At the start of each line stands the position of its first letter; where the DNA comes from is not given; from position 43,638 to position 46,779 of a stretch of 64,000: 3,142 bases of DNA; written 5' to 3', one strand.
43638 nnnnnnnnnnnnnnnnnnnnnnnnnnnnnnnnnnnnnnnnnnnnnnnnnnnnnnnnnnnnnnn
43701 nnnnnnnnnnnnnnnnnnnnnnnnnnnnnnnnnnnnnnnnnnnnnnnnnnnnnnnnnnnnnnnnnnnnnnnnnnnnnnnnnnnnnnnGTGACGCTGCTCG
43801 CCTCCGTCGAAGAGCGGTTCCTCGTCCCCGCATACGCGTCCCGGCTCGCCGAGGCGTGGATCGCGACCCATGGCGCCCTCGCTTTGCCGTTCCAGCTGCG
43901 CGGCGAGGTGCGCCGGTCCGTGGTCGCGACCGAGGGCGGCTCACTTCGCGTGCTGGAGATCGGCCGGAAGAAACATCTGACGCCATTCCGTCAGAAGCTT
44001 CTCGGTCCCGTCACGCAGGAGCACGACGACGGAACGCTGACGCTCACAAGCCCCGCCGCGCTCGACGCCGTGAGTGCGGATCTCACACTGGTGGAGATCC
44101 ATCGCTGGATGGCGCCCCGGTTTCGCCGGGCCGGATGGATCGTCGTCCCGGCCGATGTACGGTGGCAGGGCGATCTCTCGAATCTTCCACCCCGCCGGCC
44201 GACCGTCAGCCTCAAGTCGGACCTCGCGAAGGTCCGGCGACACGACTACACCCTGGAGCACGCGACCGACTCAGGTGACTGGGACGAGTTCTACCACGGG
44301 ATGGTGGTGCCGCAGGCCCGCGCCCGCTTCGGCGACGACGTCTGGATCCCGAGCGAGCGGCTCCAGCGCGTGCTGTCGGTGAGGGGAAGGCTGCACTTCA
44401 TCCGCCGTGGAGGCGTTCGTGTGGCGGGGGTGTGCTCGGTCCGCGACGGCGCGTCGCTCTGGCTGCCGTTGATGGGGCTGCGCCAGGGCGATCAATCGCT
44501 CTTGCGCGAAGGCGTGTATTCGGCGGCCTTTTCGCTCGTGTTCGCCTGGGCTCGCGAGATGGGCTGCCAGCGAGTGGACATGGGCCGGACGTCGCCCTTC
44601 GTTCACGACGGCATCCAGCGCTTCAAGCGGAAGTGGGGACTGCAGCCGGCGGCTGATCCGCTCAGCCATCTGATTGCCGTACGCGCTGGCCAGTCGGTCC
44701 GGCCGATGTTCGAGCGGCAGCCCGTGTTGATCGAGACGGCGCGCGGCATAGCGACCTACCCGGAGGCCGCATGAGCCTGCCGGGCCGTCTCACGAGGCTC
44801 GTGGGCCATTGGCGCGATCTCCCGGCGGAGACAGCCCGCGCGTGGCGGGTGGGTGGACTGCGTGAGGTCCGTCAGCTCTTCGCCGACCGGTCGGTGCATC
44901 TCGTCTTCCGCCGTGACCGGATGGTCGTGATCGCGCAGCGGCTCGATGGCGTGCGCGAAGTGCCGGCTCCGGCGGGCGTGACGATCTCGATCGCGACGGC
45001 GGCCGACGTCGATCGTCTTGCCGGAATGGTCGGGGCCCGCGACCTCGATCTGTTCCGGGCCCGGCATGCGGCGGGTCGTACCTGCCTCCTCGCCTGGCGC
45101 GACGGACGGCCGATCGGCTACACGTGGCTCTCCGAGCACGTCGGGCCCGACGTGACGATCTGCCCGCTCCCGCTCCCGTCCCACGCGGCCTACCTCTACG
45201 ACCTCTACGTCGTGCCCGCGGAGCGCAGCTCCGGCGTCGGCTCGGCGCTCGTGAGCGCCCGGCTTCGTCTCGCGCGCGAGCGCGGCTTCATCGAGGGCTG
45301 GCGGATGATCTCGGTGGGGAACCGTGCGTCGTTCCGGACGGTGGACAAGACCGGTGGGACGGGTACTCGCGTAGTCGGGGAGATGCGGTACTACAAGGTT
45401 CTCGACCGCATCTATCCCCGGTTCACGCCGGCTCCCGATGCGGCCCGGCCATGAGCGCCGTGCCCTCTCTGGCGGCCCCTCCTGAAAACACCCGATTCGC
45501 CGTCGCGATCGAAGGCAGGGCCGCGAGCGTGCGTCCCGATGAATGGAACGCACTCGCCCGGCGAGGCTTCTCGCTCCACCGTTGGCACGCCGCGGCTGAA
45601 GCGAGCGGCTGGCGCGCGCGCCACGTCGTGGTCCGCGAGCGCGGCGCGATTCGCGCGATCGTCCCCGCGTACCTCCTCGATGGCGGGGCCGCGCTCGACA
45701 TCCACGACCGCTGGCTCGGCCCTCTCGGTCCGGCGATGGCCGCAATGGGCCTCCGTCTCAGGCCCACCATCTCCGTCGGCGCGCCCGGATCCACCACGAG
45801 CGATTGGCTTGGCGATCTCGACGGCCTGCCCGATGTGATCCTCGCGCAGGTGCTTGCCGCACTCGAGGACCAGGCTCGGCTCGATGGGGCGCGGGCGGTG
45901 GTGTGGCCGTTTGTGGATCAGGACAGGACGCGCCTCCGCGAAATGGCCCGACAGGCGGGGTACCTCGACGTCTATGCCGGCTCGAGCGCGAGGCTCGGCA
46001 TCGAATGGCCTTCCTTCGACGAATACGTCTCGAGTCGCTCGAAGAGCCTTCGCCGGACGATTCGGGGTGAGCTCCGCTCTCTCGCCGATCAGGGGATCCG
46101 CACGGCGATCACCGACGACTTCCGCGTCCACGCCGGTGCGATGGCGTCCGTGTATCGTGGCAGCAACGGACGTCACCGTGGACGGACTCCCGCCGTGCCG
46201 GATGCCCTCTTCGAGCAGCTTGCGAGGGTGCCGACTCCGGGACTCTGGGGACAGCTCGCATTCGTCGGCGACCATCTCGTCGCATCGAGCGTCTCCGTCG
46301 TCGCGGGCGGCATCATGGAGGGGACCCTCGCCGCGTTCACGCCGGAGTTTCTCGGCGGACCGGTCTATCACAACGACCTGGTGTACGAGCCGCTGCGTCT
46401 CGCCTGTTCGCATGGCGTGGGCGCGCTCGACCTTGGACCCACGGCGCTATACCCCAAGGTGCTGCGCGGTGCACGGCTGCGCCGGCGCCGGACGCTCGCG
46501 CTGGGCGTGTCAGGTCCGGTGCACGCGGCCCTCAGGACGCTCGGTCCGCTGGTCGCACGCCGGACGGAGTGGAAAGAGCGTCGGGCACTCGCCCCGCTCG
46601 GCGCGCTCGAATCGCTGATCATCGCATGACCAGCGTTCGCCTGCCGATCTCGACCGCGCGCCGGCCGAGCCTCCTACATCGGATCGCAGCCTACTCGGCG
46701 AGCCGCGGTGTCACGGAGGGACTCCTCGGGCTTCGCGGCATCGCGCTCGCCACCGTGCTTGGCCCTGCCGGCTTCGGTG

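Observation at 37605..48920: Ten-gene translationally coupled amide-ligase / acyltransferase cluster with exporter and formyltransferase: candidate undescribed biosynthetic system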

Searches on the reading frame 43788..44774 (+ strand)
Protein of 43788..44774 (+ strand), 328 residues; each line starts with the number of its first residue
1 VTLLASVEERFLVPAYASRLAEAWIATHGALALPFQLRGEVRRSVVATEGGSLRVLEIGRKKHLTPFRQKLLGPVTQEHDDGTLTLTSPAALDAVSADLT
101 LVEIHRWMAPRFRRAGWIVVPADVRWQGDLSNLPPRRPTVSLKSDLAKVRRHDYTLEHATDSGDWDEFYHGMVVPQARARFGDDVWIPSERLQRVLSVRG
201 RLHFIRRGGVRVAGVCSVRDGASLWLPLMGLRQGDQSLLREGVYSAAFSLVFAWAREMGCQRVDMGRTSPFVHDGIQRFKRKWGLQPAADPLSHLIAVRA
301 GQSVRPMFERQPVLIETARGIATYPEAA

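Call 3: search_protein_families(library=pfam, proteins=[window:43788-44774:+], max_evalue=0.01)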
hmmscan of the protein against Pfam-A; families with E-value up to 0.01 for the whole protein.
window:43788-44774:+ (328 aa): 1 family
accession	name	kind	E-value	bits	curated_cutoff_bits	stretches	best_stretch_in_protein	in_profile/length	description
PF13480.13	Acetyltransf_6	-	6.4e-05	23.6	22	1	150-281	15-143/143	Acetyltransferase (GNAT) domain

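Call 4: search_protein_families(library=ncbifam, proteins=[window:43788-44774:+], max_evalue=0.01)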
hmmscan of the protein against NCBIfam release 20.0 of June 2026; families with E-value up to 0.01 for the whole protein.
window:43788-44774:+ (328 aa): 0 families

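Call 24: search_solved_structures(query=window:43788-44771:+, max_evalue=1)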
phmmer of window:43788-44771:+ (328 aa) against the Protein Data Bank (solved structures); distinct sequences matched with E-value up to 1: 1.
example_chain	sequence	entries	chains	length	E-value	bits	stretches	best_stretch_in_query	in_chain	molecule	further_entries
3dms_A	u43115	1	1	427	0.65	12.7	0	165-226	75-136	Isocitrate dehydrogenase [NADP]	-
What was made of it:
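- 43788..44774 (+): G6, Acetyltransf_6 (FemAB-related GNAT) protein (328 aa). No PDB match by sequence (call 24).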

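Call 51: search_protein_families(library=padloc, proteins=[window:43788-44774:+], max_evalue=0.001)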
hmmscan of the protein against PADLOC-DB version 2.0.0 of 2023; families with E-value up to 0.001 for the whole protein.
window:43788-44774:+ (328 aa): 0 families

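Call 84: search_protein_families(library=pfam, alignment_id=A4, max_evalue=0.01)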
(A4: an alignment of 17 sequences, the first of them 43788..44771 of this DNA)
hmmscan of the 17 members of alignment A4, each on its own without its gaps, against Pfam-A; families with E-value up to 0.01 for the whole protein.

A. member 1, window:43788-44771:+ (328 aa): 1 family
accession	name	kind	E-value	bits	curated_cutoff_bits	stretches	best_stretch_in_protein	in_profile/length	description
PF13480.13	Acetyltransf_6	-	6.4e-05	23.6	22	1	150-281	15-143/143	Acetyltransferase (GNAT) domain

B. families by the number of members that match (of 17 scanned): 1 family
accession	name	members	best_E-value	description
PF13480.13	Acetyltransf_6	17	3.8e-11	Acetyltransferase (GNAT) domain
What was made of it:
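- Checked: G6: Acetyltransf_6, 23.6 bits, weak on its own, but 17 of 17 orthologues match (call 84)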

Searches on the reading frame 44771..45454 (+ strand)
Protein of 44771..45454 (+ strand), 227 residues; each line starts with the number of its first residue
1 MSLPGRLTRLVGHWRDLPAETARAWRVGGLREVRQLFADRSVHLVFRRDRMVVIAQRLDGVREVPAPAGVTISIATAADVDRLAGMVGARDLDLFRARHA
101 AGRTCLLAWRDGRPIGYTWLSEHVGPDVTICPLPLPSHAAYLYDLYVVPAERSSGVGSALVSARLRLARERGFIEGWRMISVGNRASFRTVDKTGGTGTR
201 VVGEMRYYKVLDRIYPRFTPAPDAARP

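Call 3: search_protein_families(library=pfam, proteins=[window:44771-45454:+], max_evalue=0.01)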
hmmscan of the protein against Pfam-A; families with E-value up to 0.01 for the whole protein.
window:44771-45454:+ (227 aa): 2 families
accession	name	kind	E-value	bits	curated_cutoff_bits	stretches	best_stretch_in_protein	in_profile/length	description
PF00583.31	Acetyltransf_1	-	1.7e-10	41.6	20.7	1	95-176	24-95/116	Acetyltransferase (GNAT) family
PF13508.13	Acetyltransf_7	-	6.6e-06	26.9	27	1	103-173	3-62/84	Acetyltransferase (GNAT) domain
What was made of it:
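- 44771..45454 (+): G7, small GNAT N-acyltransferase (227 aa). Pfam Acetyltransf_1, 41.6 bits (call 3).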

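Call 4: search_protein_families(library=ncbifam, proteins=[window:44771-45454:+], max_evalue=0.01)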
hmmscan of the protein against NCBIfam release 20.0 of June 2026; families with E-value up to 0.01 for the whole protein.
window:44771-45454:+ (227 aa): 2 families
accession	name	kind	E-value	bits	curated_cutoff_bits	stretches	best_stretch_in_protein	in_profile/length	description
NF000158.2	AAC_6p_Il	exception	3.6e-05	23.7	270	1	111-189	59-132/152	aminoglycoside N-acetyltransferase AAC(6')-Il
NF033130.1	AAC_6p_A48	exception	0.00012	21.9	300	1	137-187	74-124/147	AacA48 family aminoglycoside 6'-N-acetyltransferase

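Call 51: search_protein_families(library=padloc, proteins=[window:44771-45454:+], max_evalue=0.001)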
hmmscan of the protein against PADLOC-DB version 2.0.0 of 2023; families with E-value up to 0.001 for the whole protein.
window:44771-45454:+ (227 aa): 0 families

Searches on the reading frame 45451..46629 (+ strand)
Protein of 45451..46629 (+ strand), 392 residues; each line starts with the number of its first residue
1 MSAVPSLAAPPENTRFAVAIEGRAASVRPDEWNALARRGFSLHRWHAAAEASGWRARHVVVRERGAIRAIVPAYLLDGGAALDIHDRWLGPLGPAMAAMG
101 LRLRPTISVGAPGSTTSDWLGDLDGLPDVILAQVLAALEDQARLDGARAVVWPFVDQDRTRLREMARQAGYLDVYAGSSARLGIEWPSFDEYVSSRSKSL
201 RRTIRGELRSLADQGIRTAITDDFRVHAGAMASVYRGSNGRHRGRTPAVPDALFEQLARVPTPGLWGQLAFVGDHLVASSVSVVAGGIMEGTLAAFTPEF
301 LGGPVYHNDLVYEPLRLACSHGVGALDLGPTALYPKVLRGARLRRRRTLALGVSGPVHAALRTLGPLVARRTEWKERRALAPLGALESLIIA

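Call 3: search_protein_families(library=pfam, proteins=[window:45451-46629:+], max_evalue=0.01)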
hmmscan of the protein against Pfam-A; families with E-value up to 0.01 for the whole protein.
window:45451-46629:+ (392 aa): 2 families
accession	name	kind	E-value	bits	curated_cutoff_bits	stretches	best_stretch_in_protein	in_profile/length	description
PF04339.18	FemAB_like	-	2.2e-09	37.4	27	1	26-283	4-268/369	Peptidogalycan biosysnthesis/recognition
PF13480.13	Acetyltransf_6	-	2.3e-07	31.5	22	1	199-331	2-137/143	Acetyltransferase (GNAT) domain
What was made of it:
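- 45451..46629 (+): G8, FemAB_like (DUF482) tandem-GNAT protein, a probable aminoacyl-tRNA-dependent transferase (392 aa). Pfam FemAB_like 37 bits plus Acetyltransf_6 (call 3).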

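Call 4: search_protein_families(library=ncbifam, proteins=[window:45451-46629:+], max_evalue=0.01)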
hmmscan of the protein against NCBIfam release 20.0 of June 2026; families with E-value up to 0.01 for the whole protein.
window:45451-46629:+ (392 aa): 0 families

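Call 21: search_solved_structures(query=window:45451-46626:+, max_evalue=1)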
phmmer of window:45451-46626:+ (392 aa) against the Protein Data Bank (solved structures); distinct sequences matched with E-value up to 1: 0.

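Call 51: search_protein_families(library=padloc, proteins=[window:45451-46629:+], max_evalue=0.001)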
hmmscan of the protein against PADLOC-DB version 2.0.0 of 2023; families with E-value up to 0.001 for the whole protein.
window:45451-46629:+ (392 aa): 0 families

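Call 78: find_homologous_proteins(query=window:45451-46626:+, max_evalue=0.001)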
Query window:45451-46626:+ (392 aa): 258 proteins with E <= 0.001 among 8000 candidates; the best 120 are listed.
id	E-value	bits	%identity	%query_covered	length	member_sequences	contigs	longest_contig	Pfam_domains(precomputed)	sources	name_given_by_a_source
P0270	7.0e-254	860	100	100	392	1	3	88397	PF13480.14,PF04339.19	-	-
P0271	1.6e-205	701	80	99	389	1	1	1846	PF13480.14,PF04339.19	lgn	-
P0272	3.7e-189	647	76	100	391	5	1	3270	PF04339.19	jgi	jgi:predicted N-acyltransferase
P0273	1.9e-188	644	74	100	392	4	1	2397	PF13480.14,PF04339.19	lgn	-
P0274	6.4e-188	643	79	92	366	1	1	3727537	PF13480.14,PF04339.19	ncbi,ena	-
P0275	8.5e-186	636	74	100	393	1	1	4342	PF13480.14,PF04339.19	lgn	-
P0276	3.0e-182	624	76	96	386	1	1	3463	PF13480.14,PF04339.19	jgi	jgi:predicted N-acyltransferase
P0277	4.8e-181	620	74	98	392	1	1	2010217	PF13480.14,PF04339.19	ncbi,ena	-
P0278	1.8e-176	605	73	96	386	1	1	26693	PF13480.14,PF04339.19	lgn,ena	-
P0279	2.1e-175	601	75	92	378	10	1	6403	PF13480.14,PF04339.19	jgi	jgi:predicted N-acyltransferase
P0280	3.6e-165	568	70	95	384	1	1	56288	PF04339.19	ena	-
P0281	1.8e-164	565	70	95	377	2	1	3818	PF13480.14,PF04339.19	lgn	-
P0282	1.8e-163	562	71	95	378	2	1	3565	PF13480.14,PF04339.19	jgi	jgi:predicted N-acyltransferase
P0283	2.8e-161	555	71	91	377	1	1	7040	PF13480.14,PF04339.19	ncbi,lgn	-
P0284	3.4e-160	551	66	97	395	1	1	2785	PF13480.14,PF04339.19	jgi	jgi:predicted N-acyltransferase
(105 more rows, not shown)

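Call 81: search_solved_structures(query=A3, max_evalue=10)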
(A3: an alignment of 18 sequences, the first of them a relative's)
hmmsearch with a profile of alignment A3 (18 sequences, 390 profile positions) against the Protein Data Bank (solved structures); distinct sequences matched with E-value up to 10: 0.
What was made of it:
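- Closest known: Sbb17/Sba18, aminoacyl-tRNA-dependent peptide synthases solved with streptothrisamine. Different: No detectable sequence similarity (calls 21, 81).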

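Call 88: predict_structure(alignment_id=A3)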
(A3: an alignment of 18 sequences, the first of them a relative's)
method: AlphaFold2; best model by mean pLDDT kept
length: 392 residues; sequences in the alignment: 18
mean_pLDDT: 85.6   pTM: 0.85
mean pLDDT of the five models: 85.6, 85.4, 84.2, 83.7, 80.1
residues with pLDDT >= 90: 210; 70-90: 142; 50-70: 24; < 50: 16
segments of 3 or more residues with pLDDT < 50: 1-11, 242-246
pLDDT, mean of each block of 10 residues (from residue 1): 43 77 89 84 90 92 93 82 70 73 88 81 90 96 95 92 95 94 94 95 92 90 92 78 55 88 88 90 84 73 73 87 89 89 94 92 91 94 92 66
secondary structure, 60 per line:
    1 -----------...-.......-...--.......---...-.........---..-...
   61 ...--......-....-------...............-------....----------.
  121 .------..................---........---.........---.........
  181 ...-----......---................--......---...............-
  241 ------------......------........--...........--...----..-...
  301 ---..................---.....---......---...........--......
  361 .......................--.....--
elements in order: E16-22 H29-35 H43-51 E58-63 E66-71 E73-76 H84-98 E106-109 H128-145 E149-156 H160-168 E172-183 H189-194 H198-213 E216-221 H225-239 H253-258 E265-272 E275-285 E288-290 H304-321 E325-329 H333-338 E342-352 H355-383 H386-389
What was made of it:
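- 45451..46629 (+): AlphaFold model pLDDT 85.6 (call 88).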

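Call 90: fold_search(model_id=the predicted structure, library=pdb)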
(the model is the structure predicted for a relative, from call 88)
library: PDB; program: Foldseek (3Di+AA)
matches with E <= 10: 835; with E <= 0.001: 147
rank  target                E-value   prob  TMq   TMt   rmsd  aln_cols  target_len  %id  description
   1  9wqx                  7.8e-12  1.00  0.55  0.72   4.2       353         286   15  aminoacyl-tRNA-dependent peptide synthase, Sbb17, complexed with streptothrisamine (released 2026-04-01)
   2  9wqw                  7.8e-12  1.00  0.54  0.70   4.5       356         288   15  aminoacyl-tRNA-dependent peptide synthase, Sbb17 (released 2026-04-01)
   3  7z6a_A                1.3e-11  1.00  0.55  0.63   5.0       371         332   14  CRYSTAL STRUCTURE OF WEISSELLA VIRIDESCENS FEMXVV NON-RIBOSOMAL AMINO ACID TRANSFERASE IN COMPLEX WITH A PEPTIDYL-XNA  (released 2022-10-26)
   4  4ii9_A                1.4e-11  1.00  0.56  0.63   4.9       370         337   14  Crystal structure of Weissella viridescens FemXVv non-ribosomal amino acid transferase in complex with a peptidyl-RNA  (released 2013-07-03)
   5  7z5y_A                6.3e-11  1.00  0.56  0.64   4.9       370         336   13  CRYSTAL STRUCTURE OF WEISSELLA VIRIDESCENS FEMXVV NON-RIBOSOMAL AMINO ACID TRANSFERASE IN COMPLEX WITH A PEPTIDYL-XNA  (released 2022-10-26)
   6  1xf8                  6.3e-11  1.00  0.55  0.63   5.0       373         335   15  Crystal Structure of Weissella viridescens FemX (Y254F) Mutant (released 2005-05-31)
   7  9wqy                  7.6e-11  1.00  0.54  0.71   4.5       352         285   15  aminoacyl-tRNA-dependent peptide synthase, Sba18, complexed with streptothrisamine (released 2026-04-01)
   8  1ne9                  9.0e-11  1.00  0.55  0.62   5.1       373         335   13  Crystal Structure of Weissella viridescens FemX at 1.7 Ang Resolution (released 2004-02-10)
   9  1xe4                  2.5e-10  1.00  0.55  0.62   5.2       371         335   14  Crystal Structure of Weissella viridescens FemX (K36M) Mutant (released 2005-05-31)
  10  5vrv_C                4.3e-10  1.00  0.53  0.63   4.7       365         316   12  2.05 Angstrom Resolution Crystal Structure of C-terminal Domain (DUF2156) of Putative Lysylphosphatidylglycerol Synthe (released 2017-05-24)
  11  5vrv_D                5.1e-10  1.00  0.53  0.64   4.5       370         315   11  2.05 Angstrom Resolution Crystal Structure of C-terminal Domain (DUF2156) of Putative Lysylphosphatidylglycerol Synthe (released 2017-05-24)
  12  7wx7                  8.3e-10  1.00  0.37  0.47   9.2       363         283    8  complex of a legionella acetyltransferase VipF and COA/ACO (released 2023-02-22)
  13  5vrv_B                9.9e-10  1.00  0.53  0.63   5.2       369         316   11  2.05 Angstrom Resolution Crystal Structure of C-terminal Domain (DUF2156) of Putative Lysylphosphatidylglycerol Synthe (released 2017-05-24)
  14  6lv0_A                1.3e-09  1.00  0.51  0.61   6.0       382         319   12  Crystal structure of the soluble domain of the multiple peptide resistance factor (MprF) from Rhizobium tropici (released 2021-02-03)
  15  5vrv_A                1.3e-09  1.00  0.52  0.62   4.9       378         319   13  2.05 Angstrom Resolution Crystal Structure of C-terminal Domain (DUF2156) of Putative Lysylphosphatidylglycerol Synthe (released 2017-05-24)
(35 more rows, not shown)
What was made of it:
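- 45451..46629 (+): The top 11 Foldseek hits are Sbb17/Sba18, FemX and the MprF C-domain (call 90).
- On FemAB / aminoacyl-tRNA-dependent transferases: The top 11 hits are all aminoacyl-tRNA-dependent enzymes (calls 88, 90). Tandem GNATs that use acyl-CoA also appear lower in the list (call 90).
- Closest known: Peptidoglycan precursor assembly. Same: G8 has a FemX-like fold (call 90).
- Closest known: Sbb17/Sba18, aminoacyl-tRNA-dependent peptide synthases solved with streptothrisamine. Same: These are the best structural matches of G8 (call 90).
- The top hit, Sbb17, was solved in complex with streptothrisamine (call 90).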
